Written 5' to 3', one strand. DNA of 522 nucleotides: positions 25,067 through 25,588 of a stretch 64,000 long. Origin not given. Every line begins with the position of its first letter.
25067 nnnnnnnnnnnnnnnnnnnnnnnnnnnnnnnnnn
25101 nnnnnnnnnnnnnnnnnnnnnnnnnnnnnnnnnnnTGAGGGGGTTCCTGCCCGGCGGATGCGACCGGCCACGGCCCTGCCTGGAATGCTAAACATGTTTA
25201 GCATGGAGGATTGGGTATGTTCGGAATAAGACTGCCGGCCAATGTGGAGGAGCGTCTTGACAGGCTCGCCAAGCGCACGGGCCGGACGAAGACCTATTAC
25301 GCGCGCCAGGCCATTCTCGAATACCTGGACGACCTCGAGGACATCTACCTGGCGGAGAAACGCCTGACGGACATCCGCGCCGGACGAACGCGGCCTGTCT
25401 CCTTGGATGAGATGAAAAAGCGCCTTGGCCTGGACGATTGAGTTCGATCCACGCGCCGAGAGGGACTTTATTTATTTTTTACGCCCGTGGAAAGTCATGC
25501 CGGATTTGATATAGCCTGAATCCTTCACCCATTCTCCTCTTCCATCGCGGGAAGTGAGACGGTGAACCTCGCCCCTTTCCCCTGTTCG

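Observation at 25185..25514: Orphan RHH antitoxin with perfect 20-bp palindromic operator and a 29-codon relE/parE toxin stub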

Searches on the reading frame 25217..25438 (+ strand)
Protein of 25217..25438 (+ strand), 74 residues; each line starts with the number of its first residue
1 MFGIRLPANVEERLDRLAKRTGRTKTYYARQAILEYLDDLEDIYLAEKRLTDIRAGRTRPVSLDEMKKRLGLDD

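Call 3: search_protein_families(library=pfam, proteins=[window:25217-25438:+], max_evalue=10)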
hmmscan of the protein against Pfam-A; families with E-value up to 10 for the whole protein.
window:25217-25438:+ (74 aa): 8 families
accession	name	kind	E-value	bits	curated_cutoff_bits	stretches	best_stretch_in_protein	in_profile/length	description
PF01402.27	RHH_1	-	1.1e-07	32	20.5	1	3-38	3-38/39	Ribbon-helix-helix protein, copG family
PF05509.17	TraY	-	3.9e-07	30.5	21.3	1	4-49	3-48/49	TraY domain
PF19807.5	DUF6290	-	1.6e-05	25.5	27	1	4-70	6-72/72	Family of unknown function (DUF6290)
PF07704.17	PSK_trans_fac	-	0.001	20.3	28.3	1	10-65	10-64/82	Rv0623-like transcription factor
PF07878.17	RHH_5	-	0.0031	17.7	26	1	5-24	7-26/43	CopG-like RHH_1 or ribbon-helix-helix domain, RHH_5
PF21775.3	PutA_1st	-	0.0059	16.5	27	1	12-38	6-32/33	PutA, RHH domain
PF12651.13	RHH_3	-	0.029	14.8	21.6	1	2-37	5-40/44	Ribbon-helix-helix domain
PF09720.15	Unstab_antitox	-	0.17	12.4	23.3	1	46-65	34-53/54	Putative addiction module component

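Call 4: search_protein_families(library=ncbifam, proteins=[window:25217-25438:+], max_evalue=10)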
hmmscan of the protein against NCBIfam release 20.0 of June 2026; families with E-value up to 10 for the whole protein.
window:25217-25438:+ (74 aa): 7 families
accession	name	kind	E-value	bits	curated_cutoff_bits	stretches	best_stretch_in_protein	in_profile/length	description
NF048017.1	antitoxin_RelB_like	equivalog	8e-34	115.7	50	1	5-74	1-70/70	type II toxin-antitoxin system RelB family antitoxin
NF046040.1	RelB_antitoxin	equivalog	3.2e-07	30.6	50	1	4-71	3-69/69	type II toxin-antitoxin system RelB family antitoxin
NF008772.0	PRK11809.1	equivalog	0.00015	19.5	1750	1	2-47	6-51/1318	trifunctional transcriptional regulator/proline dehydrogenase/L-glutamate gamma-semialdehyde dehydrogenase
TIGR02574.1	stabl_TIGR02574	hypoth_equivalog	0.0075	16.2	31.9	1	47-70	39-62/65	putative addiction module component, TIGR02574 family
TIGR02997.1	Sig70-cyanoRpoD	subfamily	0.015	14.6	384.5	1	4-65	150-209/298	RNA polymerase sigma factor, RpoD/SigA family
TIGR02393.1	RpoD_Cterm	equivalog_domain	0.025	14.2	354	1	4-65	76-135/238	RNA polymerase sigma factor RpoD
NF053762.1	aCcr1_fam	equivalog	0.03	14.2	60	1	12-37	13-38/38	aCcr1 family cell cycle regulator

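Call 6: find_encoding_contigs(protein=window:25217-25438:+, flank=10000, max_places=10)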
Protein window:25217-25438:+ (74 aa): 1 contig read that carries it; 1 place shown.
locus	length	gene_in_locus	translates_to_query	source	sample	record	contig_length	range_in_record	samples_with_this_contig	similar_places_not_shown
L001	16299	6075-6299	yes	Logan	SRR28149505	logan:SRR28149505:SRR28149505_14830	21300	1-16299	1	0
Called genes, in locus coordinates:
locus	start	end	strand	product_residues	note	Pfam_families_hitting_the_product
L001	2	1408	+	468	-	?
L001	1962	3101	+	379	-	PF08495:FIST, PF10442:FIST_C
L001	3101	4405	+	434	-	PF00512:HisKA, PF02518:HATPase_c, PF00072:Response_reg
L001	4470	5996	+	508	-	PF00072:Response_reg, PF20308:TPR-S (faint), PF21033:RMD1-3 (faint), PF12895:ANAPC3 (faint), PF14559:TPR_19 (weak), PF23914:TPR_CcmH_CycH (weak), PF13414:TPR_11, PF13432:TPR_16 (weak), +12 more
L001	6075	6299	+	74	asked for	PF01402:RHH_1 (weak), PF05509:TraY (weak), PF19807:DUF6290 (weak)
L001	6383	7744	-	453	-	PF13185:GAF_2, PF02518:HATPase_c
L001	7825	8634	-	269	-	PF00149:Metallophos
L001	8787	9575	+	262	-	PF01145:Band_7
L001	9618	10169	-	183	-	PF03602:Cons_hypoth95, PF05175:MTS (weak), PF13847:Methyltransf_31 (weak)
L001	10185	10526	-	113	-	-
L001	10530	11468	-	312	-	PF00294:PfkB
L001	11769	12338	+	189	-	-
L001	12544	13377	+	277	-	-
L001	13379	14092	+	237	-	-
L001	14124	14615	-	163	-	PF22451:NirdL-like_HTH, PF17805:AsnC_trans_reg2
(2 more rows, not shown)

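Call 7: find_homologous_proteins(query=window:25217-25438:+)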
Query window:25217-25438:+ (74 aa): 2276 proteins with E <= 0.001 among 2277 candidates; the best 120 are listed.
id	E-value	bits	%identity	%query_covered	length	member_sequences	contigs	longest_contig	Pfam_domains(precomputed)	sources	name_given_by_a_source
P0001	8.8e-40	151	100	100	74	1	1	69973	PF19807.6,PF05509.18,PF01402.28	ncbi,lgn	ncbi:MAG: type II toxin-antitoxin system RelB family antitoxin [Candidatus Nitrospinota bacterium M3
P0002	2.7e-36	140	93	100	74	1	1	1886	PF19807.6,PF05509.18,PF01402.28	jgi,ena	-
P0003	1.1e-28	116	76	100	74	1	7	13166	PF19807.6,PF05509.18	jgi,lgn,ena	jgi:RHH-type transcriptional regulator, rel operon repressor / antitoxin RelB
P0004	1.3e-27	112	72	100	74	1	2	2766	PF19807.6,PF05509.18,PF01402.28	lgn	-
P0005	1.4e-27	112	74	100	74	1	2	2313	PF19807.6,PF05509.18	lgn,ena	-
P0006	3.3e-27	111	70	100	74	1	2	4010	PF19807.6,PF05509.18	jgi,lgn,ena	jgi:RHH-type rel operon transcriptional repressor/antitoxin RelB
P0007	4.3e-27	111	71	99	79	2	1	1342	PF19807.6,PF05509.18,PF01402.28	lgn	-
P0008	5.0e-27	110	74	99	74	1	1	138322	PF19807.6,PF05509.18,PF01402.28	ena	-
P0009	6.0e-27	110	74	99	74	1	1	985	PF19807.6,PF05509.18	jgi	jgi:RHH-type rel operon transcriptional repressor/antitoxin RelB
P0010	6.2e-27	110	74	100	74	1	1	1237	PF05509.18,PF01402.28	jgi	-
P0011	6.8e-27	110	74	99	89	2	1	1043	PF19807.6,PF05509.18,PF01402.28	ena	-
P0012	7.5e-27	110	71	99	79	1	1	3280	PF19807.6,PF05509.18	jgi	jgi:RHH-type transcriptional regulator, rel operon repressor / antitoxin RelB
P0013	7.7e-27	110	74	99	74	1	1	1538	PF19807.6,PF05509.18,PF01402.28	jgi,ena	jgi:RHH-type rel operon transcriptional repressor/antitoxin RelB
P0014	1.1e-26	109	72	100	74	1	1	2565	PF19807.6,PF05509.18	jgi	jgi:RHH-type transcriptional regulator, rel operon repressor / antitoxin RelB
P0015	1.2e-26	109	68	99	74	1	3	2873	PF05509.18,PF01402.28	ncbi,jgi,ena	-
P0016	1.2e-26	109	72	100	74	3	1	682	PF05509.18,PF01402.28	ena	-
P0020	1.8e-26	109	70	100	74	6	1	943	PF19807.6,PF05509.18,PF01402.28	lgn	-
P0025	2.1e-26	109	71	99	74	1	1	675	PF05509.18,PF01402.28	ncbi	-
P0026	2.3e-26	108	72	97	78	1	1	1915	PF19807.6,PF05509.18,PF01402.28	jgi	jgi:RHH-type transcriptional regulator, rel operon repressor / antitoxin RelB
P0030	2.6e-26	108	73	99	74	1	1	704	PF19807.6,PF05509.18,PF01402.28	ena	-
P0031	2.6e-26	108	73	99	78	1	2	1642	PF05509.18,PF01402.28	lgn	-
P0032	2.7e-26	108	69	100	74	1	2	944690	PF19807.6,PF05509.18,PF01402.28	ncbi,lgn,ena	-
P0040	5.4e-26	107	70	100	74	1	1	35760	PF19807.6,PF05509.18,PF01402.28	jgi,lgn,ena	-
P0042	6.4e-26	107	70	99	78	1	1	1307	PF19807.6,PF05509.18,PF01402.28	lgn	-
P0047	8.8e-26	107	68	100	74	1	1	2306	PF19807.6,PF05509.18,PF01402.28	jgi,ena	-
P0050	9.8e-26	106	72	100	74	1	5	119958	PF05509.18,PF01402.28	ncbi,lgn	-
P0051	9.9e-26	106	71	97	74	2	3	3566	PF19807.6,PF05509.18,PF01402.28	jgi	jgi:RHH-type rel operon transcriptional repressor/antitoxin RelB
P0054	1.0e-25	106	72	97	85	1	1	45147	PF05509.18,PF01402.28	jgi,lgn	jgi:RHH-type rel operon transcriptional repressor/antitoxin RelB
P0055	1.0e-25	106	72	100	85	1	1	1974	PF19807.6,PF05509.18,PF01402.28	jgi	jgi:RHH-type transcriptional regulator, rel operon repressor / antitoxin RelB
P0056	1.1e-25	106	69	100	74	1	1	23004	PF19807.6,PF05509.18,PF01402.28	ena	-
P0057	1.1e-25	106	69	100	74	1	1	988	PF19807.6,PF05509.18,PF01402.28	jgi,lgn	-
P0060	1.1e-25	106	71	99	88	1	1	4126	PF19807.6,PF05509.18,PF01402.28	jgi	jgi:RHH-type transcriptional regulator, rel operon repressor / antitoxin RelB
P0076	1.6e-25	106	70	99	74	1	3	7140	PF05509.18,PF01402.28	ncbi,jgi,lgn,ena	-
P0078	1.6e-25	106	74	97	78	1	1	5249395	PF19807.6,PF05509.18,PF01402.28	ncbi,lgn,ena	-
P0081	1.8e-25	106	67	99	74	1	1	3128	PF05509.18,PF01402.28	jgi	jgi:RHH-type rel operon transcriptional repressor/antitoxin RelB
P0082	1.8e-25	106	67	99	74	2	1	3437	PF19807.6,PF05509.18,PF01402.28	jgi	jgi:RHH-type transcriptional regulator, rel operon repressor / antitoxin RelB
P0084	1.8e-25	106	72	100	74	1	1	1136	PF05509.18,PF01402.28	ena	-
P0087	1.9e-25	106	72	93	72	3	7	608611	PF05509.18,PF01402.28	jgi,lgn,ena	jgi:RHH-type rel operon transcriptional repressor/antitoxin RelB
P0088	1.9e-25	106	67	99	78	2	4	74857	PF05509.18,PF01402.28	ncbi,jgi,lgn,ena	jgi:RHH-type rel operon transcriptional repressor/antitoxin RelB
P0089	1.9e-25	105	72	100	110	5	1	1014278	PF19807.6,PF05509.18,PF01402.28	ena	-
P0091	2.0e-25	105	70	100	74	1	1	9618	PF19807.6,PF05509.18,PF01402.28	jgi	-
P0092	2.0e-25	105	73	99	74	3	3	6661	PF05509.18,PF01402.28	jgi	jgi:RHH-type rel operon transcriptional repressor/antitoxin RelB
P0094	2.0e-25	105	73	99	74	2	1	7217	PF05509.18,PF01402.28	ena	-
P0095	2.0e-25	105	70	99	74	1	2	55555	PF19807.6,PF05509.18,PF01402.28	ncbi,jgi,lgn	jgi:RHH-type rel operon transcriptional repressor/antitoxin RelB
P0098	2.3e-25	105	72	100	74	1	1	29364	PF19807.6,PF05509.18,PF01402.28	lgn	-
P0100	2.3e-25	105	70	100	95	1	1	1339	PF19807.6,PF05509.18,PF01402.28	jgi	jgi:RHH-type transcriptional regulator, rel operon repressor / antitoxin RelB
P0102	2.4e-25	105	67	99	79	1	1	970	PF19807.6,PF05509.18,PF01402.28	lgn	-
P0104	2.5e-25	105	66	99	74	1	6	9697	PF05509.18,PF01402.28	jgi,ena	jgi:RHH-type rel operon transcriptional repressor/antitoxin RelB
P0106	2.6e-25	105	70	100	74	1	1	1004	PF05509.18,PF01402.28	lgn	-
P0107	2.7e-25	105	72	97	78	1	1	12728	PF05509.18,PF01402.28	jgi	jgi:RHH-type transcriptional regulator, rel operon repressor / antitoxin RelB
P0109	2.7e-25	105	68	100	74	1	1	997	PF19807.6,PF05509.18,PF01402.28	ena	-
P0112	2.8e-25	105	71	99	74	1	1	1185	PF05509.18,PF01402.28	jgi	jgi:RHH-type transcriptional regulator, rel operon repressor / antitoxin RelB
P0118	3.0e-25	105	66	99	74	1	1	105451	PF05509.18,PF01402.28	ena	-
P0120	3.1e-25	105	67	99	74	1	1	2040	PF05509.18,PF01402.28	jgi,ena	-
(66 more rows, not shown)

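Call 8: find_encoding_contigs(protein=P0002, flank=5000, max_places=6)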
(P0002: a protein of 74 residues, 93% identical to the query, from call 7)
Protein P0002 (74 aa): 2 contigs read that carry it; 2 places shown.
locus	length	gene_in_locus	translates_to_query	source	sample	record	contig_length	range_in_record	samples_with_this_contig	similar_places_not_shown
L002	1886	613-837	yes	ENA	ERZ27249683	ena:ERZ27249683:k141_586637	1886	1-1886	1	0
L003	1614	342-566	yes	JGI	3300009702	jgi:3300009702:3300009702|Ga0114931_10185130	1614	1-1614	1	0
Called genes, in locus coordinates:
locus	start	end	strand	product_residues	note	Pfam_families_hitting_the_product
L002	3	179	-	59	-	?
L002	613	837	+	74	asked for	PF01402:RHH_1 (weak), PF05509:TraY, PF19807:DUF6290 (weak)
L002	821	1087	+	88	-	PF05016:ParE_toxin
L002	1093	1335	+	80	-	PF01402:RHH_1 (weak)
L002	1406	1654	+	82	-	PF02452:PemK_toxin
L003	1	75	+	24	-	?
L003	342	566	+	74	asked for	PF01402:RHH_1 (weak), PF05509:TraY, PF19807:DUF6290 (weak)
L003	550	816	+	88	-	PF05016:ParE_toxin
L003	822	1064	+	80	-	PF01402:RHH_1 (weak)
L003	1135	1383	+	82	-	PF02452:PemK_toxin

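Call 9: find_encoding_contigs(protein=P0003, flank=3000, max_places=6)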
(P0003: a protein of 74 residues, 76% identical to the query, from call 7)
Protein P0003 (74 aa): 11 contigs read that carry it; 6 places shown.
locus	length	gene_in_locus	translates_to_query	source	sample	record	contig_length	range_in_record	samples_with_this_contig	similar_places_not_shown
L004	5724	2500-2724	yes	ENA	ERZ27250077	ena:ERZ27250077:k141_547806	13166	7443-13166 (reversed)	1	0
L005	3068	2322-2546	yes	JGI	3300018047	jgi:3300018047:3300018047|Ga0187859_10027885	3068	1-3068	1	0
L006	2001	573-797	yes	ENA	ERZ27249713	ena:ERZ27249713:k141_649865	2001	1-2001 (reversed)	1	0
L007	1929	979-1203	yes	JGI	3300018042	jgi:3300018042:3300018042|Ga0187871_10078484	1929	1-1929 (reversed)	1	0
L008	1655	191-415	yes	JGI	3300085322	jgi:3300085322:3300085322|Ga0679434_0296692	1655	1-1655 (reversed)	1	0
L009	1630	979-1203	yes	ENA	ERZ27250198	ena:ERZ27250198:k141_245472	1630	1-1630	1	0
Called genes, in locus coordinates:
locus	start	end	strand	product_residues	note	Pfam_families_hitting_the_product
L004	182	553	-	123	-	PF01029:NusB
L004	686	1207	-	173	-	PF00885:DMRL_synthase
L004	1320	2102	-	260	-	PF00378:ECH_1, PF16113:ECH_2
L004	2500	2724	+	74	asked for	PF05509:TraY, PF19807:DUF6290 (weak)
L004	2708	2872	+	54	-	PF05016:ParE_toxin (weak)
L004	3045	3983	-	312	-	PF02737:3HCDH_N, PF00725:3HCDH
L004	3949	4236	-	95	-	PF05076:SUFU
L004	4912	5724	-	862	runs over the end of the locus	PF14559:TPR_19 (faint), PF01590:GAF, PF00990:GGDEF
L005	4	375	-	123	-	PF01029:NusB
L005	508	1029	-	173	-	PF00885:DMRL_synthase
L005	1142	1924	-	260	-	PF00378:ECH_1, PF16113:ECH_2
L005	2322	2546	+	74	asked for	PF05509:TraY, PF19807:DUF6290 (weak)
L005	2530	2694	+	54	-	PF05016:ParE_toxin (weak)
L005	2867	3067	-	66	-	?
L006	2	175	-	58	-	?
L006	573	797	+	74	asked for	PF05509:TraY, PF19807:DUF6290 (weak)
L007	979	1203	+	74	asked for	PF05509:TraY, PF19807:DUF6290 (weak)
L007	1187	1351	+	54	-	PF05016:ParE_toxin (weak)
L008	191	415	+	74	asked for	PF05509:TraY, PF19807:DUF6290 (weak)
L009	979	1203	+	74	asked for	PF05509:TraY, PF19807:DUF6290 (weak)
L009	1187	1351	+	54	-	PF05016:ParE_toxin (weak)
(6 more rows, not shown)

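Call 10: find_encoding_contigs(protein=P0008, flank=3000, max_places=4)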
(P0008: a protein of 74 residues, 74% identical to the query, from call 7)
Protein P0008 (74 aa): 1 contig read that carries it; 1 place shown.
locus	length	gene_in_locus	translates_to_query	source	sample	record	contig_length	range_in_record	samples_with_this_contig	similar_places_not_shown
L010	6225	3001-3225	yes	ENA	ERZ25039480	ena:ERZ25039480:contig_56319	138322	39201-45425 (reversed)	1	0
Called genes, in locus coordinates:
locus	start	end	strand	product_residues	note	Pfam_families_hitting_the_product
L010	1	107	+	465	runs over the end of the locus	PF01864:CarS-like (weak), PF00149:Metallophos (weak)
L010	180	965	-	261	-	PF01814:Hemerythrin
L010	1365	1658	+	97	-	-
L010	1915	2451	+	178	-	PF05443:ROS_MUCR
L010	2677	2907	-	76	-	-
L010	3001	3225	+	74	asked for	PF01402:RHH_1 (faint), PF05509:TraY, PF19807:DUF6290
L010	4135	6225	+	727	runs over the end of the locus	PF02743:dCache_1 (weak), PF00672:HAMP, PF07730:HisKA_3, PF02518:HATPase_c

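Call 14: search_protein_families(library=pfam, proteins=[L002:821-1084:+, L002:613-834:+, L004:2708-2869:+], max_evalue=0.01)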
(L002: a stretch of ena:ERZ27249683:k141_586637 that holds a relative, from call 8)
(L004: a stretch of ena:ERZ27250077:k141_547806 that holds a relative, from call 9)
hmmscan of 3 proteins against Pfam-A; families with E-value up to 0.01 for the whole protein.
L002:821-1084:+ (88 aa): 3 families
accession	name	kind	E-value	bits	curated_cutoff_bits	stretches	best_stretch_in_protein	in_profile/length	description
PF05016.21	ParE_toxin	-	2.2e-17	63.9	23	1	5-87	1-89/89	ParE toxin of type II toxin-antitoxin system, parDE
PF06769.20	YoeB_toxin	-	0.0059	17.1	27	1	16-79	17-77/80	YoeB-like toxin of bacterial type II toxin-antitoxin system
PF15781.12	ParE-like_toxin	-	0.0076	16.6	28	1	9-88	5-84/87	ParE-like toxin of type II bacterial toxin-antitoxin system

L002:613-834:+ (74 aa): 6 families
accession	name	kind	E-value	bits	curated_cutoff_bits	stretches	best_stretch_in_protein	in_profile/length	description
PF01402.27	RHH_1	-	9.9e-08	32.1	20.5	1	3-38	3-38/39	Ribbon-helix-helix protein, copG family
PF05509.17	TraY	-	1.4e-07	31.9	21.3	1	4-49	3-48/49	TraY domain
PF19807.5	DUF6290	-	2.4e-05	24.8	27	1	4-70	6-72/72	Family of unknown function (DUF6290)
PF07878.17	RHH_5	-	0.00039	20.5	26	1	5-24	7-26/43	CopG-like RHH_1 or ribbon-helix-helix domain, RHH_5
PF07704.17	PSK_trans_fac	-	0.0023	19.2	28.3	1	9-57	9-56/82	Rv0623-like transcription factor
PF21775.3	PutA_1st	-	0.0061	16.4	27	1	12-38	6-32/33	PutA, RHH domain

L004:2708-2869:+ (54 aa): 1 family
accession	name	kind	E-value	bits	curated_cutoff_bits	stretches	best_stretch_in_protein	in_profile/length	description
PF05016.21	ParE_toxin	-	4.9e-06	27.5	23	1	5-46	1-48/89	ParE toxin of type II toxin-antitoxin system, parDE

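Call 31: find_related_loci(query=window:25217-25438:+, collection=metagenome_contigs, flank=1500)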
Query window:25217-25438:+ (74 aa) in metagenome_contigs; peptide patterns used: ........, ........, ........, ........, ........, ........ (x = any residue, [..] = any of these).
600 stretches matched a pattern (row limit reached: there are more); 248 encode a relative of the query (tblastn E <= 1e-3); the best 80 are kept; 80 distinct loci.
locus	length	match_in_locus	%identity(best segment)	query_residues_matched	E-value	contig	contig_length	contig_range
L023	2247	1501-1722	76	1-74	2e-34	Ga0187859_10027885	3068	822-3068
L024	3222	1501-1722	72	1-74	2e-33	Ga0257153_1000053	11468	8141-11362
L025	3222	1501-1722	70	1-74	2e-32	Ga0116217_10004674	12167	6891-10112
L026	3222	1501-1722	72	1-74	2e-32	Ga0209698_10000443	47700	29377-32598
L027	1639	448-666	70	1-73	3e-32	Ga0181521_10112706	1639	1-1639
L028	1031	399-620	73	1-74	5e-33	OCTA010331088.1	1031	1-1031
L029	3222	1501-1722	70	1-74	1e-31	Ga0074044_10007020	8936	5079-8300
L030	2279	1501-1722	69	1-74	1e-31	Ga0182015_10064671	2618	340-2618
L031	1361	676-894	74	1-73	8e-32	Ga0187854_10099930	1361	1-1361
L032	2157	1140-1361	69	1-74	1e-31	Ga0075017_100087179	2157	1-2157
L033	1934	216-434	74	1-73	2e-31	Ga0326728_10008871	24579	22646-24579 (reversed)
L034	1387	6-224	68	1-73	7e-32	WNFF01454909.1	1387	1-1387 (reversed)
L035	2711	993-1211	70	1-73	1e-31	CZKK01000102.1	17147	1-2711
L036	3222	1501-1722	70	1-74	2e-31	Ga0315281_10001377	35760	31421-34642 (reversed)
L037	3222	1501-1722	70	1-74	2e-31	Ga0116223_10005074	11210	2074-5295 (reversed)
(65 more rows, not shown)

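Call 41: search_solved_structures(query=window:25217-25438:+, max_evalue=0.1)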
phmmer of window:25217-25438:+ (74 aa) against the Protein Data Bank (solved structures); distinct sequences matched with E-value up to 0.1: 12.
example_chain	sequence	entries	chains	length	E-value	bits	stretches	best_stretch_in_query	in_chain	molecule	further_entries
6xrw_B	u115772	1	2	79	0.00035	24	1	12-72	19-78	Ribbon-helix-helix protein, CopG family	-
2gpe_A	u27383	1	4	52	0.015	18.9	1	2-42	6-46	Bifunctional protein putA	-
2rbf_A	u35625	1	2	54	0.016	18.7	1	2-42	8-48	Bifunctional protein putA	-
2ay0_A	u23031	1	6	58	0.042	17.4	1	2-42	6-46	Bifunctional putA protein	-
2wqx_A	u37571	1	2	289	0.043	17.4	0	35-64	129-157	INTERNALIN B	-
1d0b_A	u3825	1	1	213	0.054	17.1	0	35-64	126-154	INTERNALIN B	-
4aw4_A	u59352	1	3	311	0.059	17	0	35-64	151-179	INTERNALIN B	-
6dbf_A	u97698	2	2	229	0.085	16.5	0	35-64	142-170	Listeria virulence factor InlB | InlB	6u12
1otn_A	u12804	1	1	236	0.086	16.5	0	35-64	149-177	Internalin B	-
1oto_A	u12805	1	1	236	0.089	16.4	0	35-64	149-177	Internalin B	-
1otm_A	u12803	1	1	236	0.089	16.4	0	35-64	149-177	internalin B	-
2jxg_A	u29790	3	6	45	0.097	16.3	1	2-41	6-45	Proline dehydrogenase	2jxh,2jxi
